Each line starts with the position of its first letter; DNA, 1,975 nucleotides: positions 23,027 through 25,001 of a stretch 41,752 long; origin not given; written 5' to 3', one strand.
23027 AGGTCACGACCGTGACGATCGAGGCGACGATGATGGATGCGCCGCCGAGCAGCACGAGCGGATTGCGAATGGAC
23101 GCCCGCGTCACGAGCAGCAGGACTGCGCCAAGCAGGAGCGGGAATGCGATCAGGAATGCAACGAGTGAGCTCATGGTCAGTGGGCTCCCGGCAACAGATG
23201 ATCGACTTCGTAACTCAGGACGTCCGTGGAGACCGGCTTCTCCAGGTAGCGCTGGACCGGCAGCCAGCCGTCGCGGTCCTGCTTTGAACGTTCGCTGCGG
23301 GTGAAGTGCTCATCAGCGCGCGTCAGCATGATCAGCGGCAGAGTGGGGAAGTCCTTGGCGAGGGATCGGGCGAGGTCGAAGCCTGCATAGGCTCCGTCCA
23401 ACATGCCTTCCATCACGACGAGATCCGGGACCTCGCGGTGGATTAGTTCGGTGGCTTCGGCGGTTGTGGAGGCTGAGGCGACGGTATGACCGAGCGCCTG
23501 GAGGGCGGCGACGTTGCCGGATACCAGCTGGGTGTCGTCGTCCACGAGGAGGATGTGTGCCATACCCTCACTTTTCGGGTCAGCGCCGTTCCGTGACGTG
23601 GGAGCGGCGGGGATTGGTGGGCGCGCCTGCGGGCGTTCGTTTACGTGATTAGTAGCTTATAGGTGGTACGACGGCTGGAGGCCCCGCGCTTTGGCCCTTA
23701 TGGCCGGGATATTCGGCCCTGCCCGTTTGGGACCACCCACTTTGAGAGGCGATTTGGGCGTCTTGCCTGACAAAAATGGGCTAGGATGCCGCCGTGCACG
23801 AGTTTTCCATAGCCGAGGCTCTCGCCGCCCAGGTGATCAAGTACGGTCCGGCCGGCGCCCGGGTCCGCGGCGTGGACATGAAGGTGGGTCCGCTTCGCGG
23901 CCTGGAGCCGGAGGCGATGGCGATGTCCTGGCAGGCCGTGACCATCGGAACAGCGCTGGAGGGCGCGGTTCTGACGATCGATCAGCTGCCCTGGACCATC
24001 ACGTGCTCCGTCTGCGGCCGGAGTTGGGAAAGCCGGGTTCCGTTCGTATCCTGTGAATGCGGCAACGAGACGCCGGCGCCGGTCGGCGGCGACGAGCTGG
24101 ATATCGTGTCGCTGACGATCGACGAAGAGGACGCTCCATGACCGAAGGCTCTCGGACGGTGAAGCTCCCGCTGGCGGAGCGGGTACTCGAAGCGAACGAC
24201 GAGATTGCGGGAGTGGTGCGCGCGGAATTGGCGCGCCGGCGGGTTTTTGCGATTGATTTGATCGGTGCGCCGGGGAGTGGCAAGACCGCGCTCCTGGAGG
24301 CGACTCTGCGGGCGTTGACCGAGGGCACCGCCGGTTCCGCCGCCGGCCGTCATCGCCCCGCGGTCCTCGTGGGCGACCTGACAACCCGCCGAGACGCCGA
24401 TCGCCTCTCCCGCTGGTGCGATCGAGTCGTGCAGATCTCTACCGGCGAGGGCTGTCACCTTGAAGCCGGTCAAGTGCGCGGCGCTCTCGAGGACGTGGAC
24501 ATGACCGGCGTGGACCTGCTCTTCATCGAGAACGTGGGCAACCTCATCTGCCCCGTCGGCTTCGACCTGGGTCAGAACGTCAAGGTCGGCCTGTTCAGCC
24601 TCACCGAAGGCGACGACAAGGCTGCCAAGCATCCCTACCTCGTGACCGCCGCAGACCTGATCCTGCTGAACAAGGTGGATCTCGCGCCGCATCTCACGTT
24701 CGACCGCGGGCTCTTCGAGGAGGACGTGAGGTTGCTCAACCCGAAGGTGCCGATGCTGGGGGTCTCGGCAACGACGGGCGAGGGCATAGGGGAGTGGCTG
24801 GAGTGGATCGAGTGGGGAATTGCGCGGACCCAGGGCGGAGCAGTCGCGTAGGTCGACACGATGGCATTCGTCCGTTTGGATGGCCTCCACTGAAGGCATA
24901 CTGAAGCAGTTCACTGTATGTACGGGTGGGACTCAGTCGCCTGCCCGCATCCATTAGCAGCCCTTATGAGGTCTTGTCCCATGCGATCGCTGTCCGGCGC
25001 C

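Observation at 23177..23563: Output-less receiver domain with Glu at the phospho-acceptor position, translationally tied to echA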

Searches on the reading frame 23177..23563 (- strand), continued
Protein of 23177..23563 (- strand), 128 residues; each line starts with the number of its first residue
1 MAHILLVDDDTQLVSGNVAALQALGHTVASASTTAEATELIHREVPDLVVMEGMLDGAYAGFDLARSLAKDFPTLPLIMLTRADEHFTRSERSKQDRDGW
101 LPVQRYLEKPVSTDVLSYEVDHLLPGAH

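Call 74: search_protein_families(library=pfam, proteins=[L139:970-1425:+, L139:1415-3253:+, L139:3275-4993:+, L139:4997-6970:+, L139:6974-7363:+, L139:7360-7767:+, L139:7764-8894:+, L139:8878-10434:-, L139:10513-12558:+, L139:12777-13385:+], max_evalue=0.00001)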
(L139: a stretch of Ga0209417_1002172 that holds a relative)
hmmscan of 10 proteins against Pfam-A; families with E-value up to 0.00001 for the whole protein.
L139:970-1425:+ (151 aa): 1 family
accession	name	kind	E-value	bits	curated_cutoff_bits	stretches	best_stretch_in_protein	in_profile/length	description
PF01257.25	2Fe-2S_thioredx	-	2.5e-50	170.5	24.8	1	7-142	9-144/145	Thioredoxin-like [2Fe-2S] ferredoxin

L139:1415-3253:+ (612 aa): 5 families
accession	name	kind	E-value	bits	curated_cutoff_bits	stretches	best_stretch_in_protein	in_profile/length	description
PF01512.22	Complex1_51K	-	4.3e-45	153.7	31.2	1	164-335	1-149/150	Nuo51 FMN-binding domain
PF10589.14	NADH_4Fe-4S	-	1.4e-32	111.9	23.5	1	446-539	1-85/85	NADH-ubiquinone oxidoreductase-F iron-sulfur binding region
PF00037.32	Fer4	-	2.9e-10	40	21.1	1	587-609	2-24/24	4Fe-4S binding domain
PF12837.12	Fer4_6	-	1.3e-06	28.5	25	0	557-578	3-24/24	4Fe-4S binding domain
PF14697.11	Fer4_21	-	1.9e-06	28.4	35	1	558-604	3-52/59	4Fe-4S dicluster domain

L139:3275-4993:+ (572 aa): 12 families
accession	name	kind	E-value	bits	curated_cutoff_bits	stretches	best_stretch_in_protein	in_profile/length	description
PF02906.19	Fe_hyd_lg_C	-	3.8e-96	321.9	22.1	1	221-505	1-245/245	Iron only hydrogenase large subunit, C-terminal domain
PF02256.22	Fe_hyd_SSU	-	3e-22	78.9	24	1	515-568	3-56/56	Iron hydrogenase small subunit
PF10588.14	NADH-G_4Fe-4S_3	-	1.2e-18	66.7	27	1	82-120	1-39/40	NADH-ubiquinone oxidoreductase-G iron-sulfur binding region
PF13510.11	Fer2_4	-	1.8e-18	66.8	22.8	1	2-74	5-80/82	2Fe-2S iron-sulfur cluster binding domain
PF00037.32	Fer4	-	2.3e-09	37.1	21.1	1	184-203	4-23/24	4Fe-4S binding domain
PF22117.2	Fer4_Nqo3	-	4.3e-09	36.9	27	1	136-203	2-66/67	NADH-quinone oxidoreductase subunit 3, ferredoxin-like domain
PF12838.12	Fer4_7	-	1.2e-08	35.7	27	1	144-202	1-52/52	4Fe-4S dicluster domain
PF13237.11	Fer4_10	-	4.3e-08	33.4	25.5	1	138-199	2-53/53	4Fe-4S dicluster domain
PF12837.12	Fer4_6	-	4.8e-08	33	25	0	186-203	7-24/24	4Fe-4S binding domain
PF00111.32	Fer2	-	1e-07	32.2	21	1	4-54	2-51/77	2Fe-2S iron-sulfur cluster binding domain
PF13484.11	Fer4_16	-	3.1e-07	31.5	30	0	188-208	2-23/66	4Fe-4S double cluster binding domain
PF12797.12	Fer4_2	-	4.3e-06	26.8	24.5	0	184-200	6-22/22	4Fe-4S binding domain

L139:4997-6970:+ (657 aa): 7 families
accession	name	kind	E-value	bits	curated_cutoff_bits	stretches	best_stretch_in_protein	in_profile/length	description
PF02906.19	Fe_hyd_lg_C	-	4.9e-53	180.7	22.1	1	78-304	2-245/245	Iron only hydrogenase large subunit, C-terminal domain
PF02518.31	HATPase_c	-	1.2e-22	80.8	26.4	1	545-656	2-109/111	Histidine kinase-, DNA gyrase B-, and HSP90-like ATPase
PF00512.31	HisKA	-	3.6e-14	53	26.9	1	440-502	2-63/66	His Kinase A (phospho-acceptor) domain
PF04060.18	FeS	-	2.6e-08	33.9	23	1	382-411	4-33/33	Putative Fe-S cluster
PF13237.11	Fer4_10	-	2.9e-06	27.5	25.5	1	12-55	5-52/53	4Fe-4S dicluster domain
PF00037.32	Fer4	-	3.3e-06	27.1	21.1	0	12-32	4-24/24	4Fe-4S binding domain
PF13187.11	Fer4_9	-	9.7e-06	26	27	1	15-59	1-51/52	4Fe-4S dicluster domain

L139:6974-7363:+ (129 aa): 1 family
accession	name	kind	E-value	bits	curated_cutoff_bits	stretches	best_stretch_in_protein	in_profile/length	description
PF00072.30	Response_reg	-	8.5e-18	65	30.2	1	10-123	1-110/111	Response regulator receiver domain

L139:7360-7767:+ (135 aa): 1 family
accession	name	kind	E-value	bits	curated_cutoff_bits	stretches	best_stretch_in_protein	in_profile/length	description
PF00072.30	Response_reg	-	7.6e-17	61.9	30.2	1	12-129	1-110/111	Response regulator receiver domain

L139:7764-8894:+ (376 aa): 3 families
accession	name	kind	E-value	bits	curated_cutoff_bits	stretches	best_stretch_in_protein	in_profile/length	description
PF00072.30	Response_reg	-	1.1e-26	93.6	30.2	1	10-131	1-111/111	Response regulator receiver domain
PF02518.31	HATPase_c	-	8.7e-25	87.8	26.4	1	267-374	2-107/111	Histidine kinase-, DNA gyrase B-, and HSP90-like ATPase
PF00512.31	HisKA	-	4.1e-12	46.4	26.9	1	156-221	4-66/66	His Kinase A (phospho-acceptor) domain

L139:8878-10434:- (518 aa): 7 families
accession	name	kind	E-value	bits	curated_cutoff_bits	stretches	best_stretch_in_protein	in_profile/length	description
PF01078.27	Mg_chelatase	-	2.8e-96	321.3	20.3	1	199-405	1-206/207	Magnesium chelatase, subunit ChlI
PF13541.12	ChlI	-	1.8e-47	160.6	27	1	20-142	1-121/121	Subunit ChlI of Mg-chelatase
PF13335.12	Mg_chelatase_C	-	1.1e-32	112.9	26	1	413-509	1-94/94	Magnesium chelatase, subunit ChlI C-terminal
PF07728.20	AAA_5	-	3.7e-08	33.9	22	1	222-359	1-125/139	AAA domain (dynein-related subfamily)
PF05362.19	Lon_C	-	1.9e-07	31.3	21.1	1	57-164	89-199/205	Lon protease (S16) C-terminal proteolytic domain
PF00158.32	Sigma54_activat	-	2e-07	31.3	20.2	1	208-356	10-142/168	Sigma-54 interaction domain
PF00493.29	MCM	-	2.4e-06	27.3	23.3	0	297-369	113-184/224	MCM P-loop domain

L139:10513-12558:+ (681 aa): 2 families
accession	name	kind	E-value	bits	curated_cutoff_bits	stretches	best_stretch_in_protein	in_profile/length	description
PF01935.23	DUF87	-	6.5e-09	36.6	23.2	1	108-303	3-214/220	Helicase HerA, central domain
PF21196.3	PcrA_UvrD_tudor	-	3.2e-06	27.3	23.9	0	631-668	2-39/48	PcrA/UvrD tudor domain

L139:12777-13385:+ (202 aa): 1 family
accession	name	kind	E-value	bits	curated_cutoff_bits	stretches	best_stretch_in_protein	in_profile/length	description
PF07811.17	TadE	-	3.8e-07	30.6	22.9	1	6-47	1-42/43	TadE-like protein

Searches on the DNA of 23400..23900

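Call 62: search_rna_families(source=window, start=23400, end=23900, threshold=evalue, max_evalue=1)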
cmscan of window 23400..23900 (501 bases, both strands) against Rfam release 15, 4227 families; matches with E-value up to 1: 0.
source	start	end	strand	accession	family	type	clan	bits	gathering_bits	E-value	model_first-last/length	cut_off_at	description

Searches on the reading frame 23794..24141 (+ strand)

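Call 24: search_protein_families(library=pfam, proteins=[window:23794-24141:+], max_evalue=0.00001)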
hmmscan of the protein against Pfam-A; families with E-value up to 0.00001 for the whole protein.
window:23794-24141:+ (115 aa): 1 family
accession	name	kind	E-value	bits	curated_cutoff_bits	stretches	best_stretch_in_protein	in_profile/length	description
PF01155.25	HypA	-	5.1e-21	75.2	28.9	1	1-108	1-111/112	Hydrogenase/urease nickel incorporation, metallochaperone, hypA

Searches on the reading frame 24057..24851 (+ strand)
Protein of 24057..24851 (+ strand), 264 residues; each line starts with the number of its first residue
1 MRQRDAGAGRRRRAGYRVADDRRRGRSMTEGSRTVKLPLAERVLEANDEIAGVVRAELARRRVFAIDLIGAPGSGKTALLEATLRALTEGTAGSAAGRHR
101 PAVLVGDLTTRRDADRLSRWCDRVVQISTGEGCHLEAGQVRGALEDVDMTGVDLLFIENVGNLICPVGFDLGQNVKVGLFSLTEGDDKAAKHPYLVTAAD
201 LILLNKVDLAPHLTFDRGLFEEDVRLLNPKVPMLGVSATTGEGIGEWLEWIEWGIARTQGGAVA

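Call 24: search_protein_families(library=pfam, proteins=[window:24057-24851:+], max_evalue=0.00001)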
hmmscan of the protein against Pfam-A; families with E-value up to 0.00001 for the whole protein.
window:24057-24851:+ (264 aa): 1 family
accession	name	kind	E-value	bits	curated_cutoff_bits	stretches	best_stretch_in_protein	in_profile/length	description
PF02492.25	cobW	-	1.4e-18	67.6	20.7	1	68-233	5-178/180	CobW/HypB/UreG, nucleotide-binding domain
